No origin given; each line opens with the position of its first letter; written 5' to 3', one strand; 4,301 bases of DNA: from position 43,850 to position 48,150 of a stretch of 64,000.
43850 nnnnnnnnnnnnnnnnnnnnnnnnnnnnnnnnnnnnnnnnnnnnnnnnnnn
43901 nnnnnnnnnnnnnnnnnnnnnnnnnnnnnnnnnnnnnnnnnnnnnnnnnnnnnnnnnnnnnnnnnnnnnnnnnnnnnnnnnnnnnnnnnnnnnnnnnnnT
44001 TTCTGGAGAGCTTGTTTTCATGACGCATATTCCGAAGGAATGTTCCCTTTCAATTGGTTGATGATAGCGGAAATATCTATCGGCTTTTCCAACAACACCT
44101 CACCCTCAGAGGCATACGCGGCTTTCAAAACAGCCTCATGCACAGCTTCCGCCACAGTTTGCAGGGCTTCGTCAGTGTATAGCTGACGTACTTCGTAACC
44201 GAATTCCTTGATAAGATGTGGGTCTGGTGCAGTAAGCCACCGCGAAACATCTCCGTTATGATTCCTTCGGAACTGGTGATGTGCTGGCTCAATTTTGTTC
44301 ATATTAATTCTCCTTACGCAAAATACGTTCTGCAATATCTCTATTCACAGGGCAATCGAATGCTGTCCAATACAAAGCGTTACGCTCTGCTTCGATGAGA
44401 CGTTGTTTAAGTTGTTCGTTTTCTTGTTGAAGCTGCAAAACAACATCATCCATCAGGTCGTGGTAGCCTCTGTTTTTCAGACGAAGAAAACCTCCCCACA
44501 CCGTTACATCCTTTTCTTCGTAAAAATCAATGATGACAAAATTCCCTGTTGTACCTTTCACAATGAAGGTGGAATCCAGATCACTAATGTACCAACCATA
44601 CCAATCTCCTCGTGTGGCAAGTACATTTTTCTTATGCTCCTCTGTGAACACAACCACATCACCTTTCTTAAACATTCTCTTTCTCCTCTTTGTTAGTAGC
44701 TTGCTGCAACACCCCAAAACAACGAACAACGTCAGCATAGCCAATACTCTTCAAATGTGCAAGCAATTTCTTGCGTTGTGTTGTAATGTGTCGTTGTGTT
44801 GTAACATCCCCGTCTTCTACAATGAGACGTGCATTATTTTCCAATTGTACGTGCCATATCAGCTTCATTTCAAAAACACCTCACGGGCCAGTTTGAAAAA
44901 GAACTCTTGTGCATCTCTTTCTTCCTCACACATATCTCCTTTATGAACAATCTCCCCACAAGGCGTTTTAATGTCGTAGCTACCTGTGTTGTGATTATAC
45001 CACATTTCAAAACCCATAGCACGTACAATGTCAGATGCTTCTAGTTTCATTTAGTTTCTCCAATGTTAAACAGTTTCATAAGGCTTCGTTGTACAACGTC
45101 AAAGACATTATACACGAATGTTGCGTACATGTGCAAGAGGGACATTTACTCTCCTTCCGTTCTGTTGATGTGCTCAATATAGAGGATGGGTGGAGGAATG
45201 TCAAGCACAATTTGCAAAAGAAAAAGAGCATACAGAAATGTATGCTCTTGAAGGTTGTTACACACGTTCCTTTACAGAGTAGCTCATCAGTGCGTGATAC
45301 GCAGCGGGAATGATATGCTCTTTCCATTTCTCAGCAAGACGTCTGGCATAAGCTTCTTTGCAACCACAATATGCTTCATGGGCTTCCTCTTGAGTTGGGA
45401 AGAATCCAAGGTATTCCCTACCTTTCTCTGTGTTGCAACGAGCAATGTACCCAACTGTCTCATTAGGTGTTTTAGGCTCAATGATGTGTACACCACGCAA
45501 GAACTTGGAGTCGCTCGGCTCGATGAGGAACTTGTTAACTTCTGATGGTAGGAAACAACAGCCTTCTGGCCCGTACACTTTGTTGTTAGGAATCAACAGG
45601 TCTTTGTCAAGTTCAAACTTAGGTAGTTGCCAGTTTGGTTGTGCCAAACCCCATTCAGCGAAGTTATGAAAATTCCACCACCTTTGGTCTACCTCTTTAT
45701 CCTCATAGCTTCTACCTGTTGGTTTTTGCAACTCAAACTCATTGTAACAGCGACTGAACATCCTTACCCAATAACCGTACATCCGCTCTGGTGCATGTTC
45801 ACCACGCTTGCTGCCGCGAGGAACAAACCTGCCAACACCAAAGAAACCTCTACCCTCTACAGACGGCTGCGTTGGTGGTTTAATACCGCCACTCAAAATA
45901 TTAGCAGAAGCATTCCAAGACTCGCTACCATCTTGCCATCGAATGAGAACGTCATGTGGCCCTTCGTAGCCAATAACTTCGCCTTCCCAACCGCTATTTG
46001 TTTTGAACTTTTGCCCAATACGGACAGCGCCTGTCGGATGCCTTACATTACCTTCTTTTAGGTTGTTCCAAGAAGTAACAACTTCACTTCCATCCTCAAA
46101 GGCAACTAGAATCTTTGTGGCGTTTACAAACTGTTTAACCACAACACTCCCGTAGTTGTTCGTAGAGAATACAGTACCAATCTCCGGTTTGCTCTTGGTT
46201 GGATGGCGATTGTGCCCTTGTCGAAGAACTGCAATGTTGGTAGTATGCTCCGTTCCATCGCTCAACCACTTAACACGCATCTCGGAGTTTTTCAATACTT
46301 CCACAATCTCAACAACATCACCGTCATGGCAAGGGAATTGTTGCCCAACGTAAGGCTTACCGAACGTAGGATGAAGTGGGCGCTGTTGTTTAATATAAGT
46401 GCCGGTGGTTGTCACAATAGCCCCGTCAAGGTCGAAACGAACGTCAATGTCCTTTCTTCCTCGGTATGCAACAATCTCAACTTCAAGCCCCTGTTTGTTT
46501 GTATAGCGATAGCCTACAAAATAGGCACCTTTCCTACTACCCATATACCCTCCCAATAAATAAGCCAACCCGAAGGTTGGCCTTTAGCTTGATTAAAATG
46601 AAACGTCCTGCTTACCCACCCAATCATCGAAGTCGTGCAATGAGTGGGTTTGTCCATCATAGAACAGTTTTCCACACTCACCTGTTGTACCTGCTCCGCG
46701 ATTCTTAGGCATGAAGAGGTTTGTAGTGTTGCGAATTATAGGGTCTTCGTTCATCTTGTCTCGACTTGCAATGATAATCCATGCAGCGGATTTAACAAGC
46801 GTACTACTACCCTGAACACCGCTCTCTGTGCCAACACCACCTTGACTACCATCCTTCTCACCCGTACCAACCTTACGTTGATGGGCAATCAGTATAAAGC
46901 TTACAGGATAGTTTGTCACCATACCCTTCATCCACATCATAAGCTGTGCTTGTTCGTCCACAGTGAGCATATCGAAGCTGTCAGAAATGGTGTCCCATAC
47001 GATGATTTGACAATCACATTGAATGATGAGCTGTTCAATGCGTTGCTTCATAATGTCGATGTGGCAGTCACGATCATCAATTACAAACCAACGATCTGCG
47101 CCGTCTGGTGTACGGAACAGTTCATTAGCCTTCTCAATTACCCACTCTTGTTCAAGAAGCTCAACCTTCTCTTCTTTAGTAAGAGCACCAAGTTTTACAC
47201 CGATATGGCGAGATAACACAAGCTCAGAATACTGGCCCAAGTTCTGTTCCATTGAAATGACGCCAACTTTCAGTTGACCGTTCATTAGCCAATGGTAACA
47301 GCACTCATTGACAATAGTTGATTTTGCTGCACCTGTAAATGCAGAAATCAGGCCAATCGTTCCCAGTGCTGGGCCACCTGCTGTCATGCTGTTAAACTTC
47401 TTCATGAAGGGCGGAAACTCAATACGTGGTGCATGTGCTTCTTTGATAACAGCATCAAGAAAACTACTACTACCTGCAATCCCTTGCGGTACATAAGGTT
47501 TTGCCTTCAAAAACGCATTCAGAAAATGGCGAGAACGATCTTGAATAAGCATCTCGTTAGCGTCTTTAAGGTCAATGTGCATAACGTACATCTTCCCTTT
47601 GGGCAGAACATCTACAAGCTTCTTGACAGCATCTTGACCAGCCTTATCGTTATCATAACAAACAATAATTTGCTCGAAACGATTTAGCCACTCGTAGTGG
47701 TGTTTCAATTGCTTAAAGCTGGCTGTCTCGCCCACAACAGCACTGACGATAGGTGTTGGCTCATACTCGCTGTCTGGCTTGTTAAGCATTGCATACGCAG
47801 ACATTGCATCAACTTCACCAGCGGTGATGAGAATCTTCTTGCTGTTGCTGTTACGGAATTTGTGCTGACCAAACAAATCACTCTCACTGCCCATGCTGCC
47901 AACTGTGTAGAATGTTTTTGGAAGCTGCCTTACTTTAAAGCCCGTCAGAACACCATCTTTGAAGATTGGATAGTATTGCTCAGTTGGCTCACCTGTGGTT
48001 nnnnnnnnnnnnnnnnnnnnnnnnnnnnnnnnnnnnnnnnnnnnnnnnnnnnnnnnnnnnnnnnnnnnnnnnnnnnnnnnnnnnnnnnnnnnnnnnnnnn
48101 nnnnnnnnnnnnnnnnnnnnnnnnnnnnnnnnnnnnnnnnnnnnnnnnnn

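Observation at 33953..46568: Family of paralogous HNH-AP2 homing endonucleases, one with a 4x tandem-repeat N-terminal domain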

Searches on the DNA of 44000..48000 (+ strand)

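Call 9: search_dna_similar(query=window:44000-48000:+, collection=phages, mode=near, max_rows=25)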
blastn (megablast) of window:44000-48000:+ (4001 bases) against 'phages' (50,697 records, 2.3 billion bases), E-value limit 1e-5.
No match.
